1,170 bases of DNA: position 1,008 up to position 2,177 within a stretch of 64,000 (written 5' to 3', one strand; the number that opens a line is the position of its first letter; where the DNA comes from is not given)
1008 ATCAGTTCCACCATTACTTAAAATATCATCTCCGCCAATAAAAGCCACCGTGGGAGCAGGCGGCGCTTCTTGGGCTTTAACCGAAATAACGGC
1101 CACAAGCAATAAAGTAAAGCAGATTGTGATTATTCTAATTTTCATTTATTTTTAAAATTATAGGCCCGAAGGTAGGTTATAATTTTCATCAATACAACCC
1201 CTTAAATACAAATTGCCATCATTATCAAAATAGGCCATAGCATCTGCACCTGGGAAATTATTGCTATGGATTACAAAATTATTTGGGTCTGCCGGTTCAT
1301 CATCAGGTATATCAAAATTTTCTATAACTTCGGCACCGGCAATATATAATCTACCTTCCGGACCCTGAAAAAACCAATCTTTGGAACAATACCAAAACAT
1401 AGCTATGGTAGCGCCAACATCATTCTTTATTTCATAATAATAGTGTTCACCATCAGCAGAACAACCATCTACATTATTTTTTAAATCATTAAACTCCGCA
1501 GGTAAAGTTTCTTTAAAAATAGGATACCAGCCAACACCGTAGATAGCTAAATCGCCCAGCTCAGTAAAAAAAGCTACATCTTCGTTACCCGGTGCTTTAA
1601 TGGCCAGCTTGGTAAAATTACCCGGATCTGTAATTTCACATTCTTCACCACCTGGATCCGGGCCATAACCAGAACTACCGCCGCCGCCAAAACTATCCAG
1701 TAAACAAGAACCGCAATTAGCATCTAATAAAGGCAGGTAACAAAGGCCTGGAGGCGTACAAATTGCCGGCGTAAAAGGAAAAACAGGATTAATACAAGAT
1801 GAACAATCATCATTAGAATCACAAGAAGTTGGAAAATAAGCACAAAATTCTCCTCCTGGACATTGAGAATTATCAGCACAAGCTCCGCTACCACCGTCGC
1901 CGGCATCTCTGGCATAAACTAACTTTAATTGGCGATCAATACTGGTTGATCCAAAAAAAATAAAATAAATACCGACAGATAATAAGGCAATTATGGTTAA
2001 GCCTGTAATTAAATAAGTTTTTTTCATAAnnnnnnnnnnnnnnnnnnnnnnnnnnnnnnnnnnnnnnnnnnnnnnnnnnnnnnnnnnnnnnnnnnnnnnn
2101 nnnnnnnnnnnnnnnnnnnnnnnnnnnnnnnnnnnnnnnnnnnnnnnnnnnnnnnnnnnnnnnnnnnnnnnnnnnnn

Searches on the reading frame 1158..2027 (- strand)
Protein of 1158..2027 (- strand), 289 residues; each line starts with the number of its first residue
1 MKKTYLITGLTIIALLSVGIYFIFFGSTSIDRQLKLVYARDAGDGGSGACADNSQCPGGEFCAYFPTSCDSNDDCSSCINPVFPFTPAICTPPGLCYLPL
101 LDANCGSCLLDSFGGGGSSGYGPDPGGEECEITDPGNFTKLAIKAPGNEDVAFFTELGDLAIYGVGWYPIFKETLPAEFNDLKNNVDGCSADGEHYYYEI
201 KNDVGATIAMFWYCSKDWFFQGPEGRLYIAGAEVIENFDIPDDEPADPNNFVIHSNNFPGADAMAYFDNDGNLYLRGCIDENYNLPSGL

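Call 4: search_protein_families(library=pfam, proteins=[window:1158-2027:-], max_evalue=1)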
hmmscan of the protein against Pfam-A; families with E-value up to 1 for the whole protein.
window:1158-2027:- (289 aa): 0 families

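Call 5: search_protein_families(library=ncbifam, proteins=[window:1158-2027:-], max_evalue=1)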
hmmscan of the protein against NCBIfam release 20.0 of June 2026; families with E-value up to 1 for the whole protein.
window:1158-2027:- (289 aa): 2 families
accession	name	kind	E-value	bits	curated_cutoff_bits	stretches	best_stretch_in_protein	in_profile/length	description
TIGR04201.1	Myxo_Cys_RPT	repeat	0.016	15.4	25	1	50-62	5-17/22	Cys-rich repeat-containing protein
NF033861.1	sm_mem_Ecr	equivalog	0.32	10.8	33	1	1-26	1-26/46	Ecr family regulatory small membrane protein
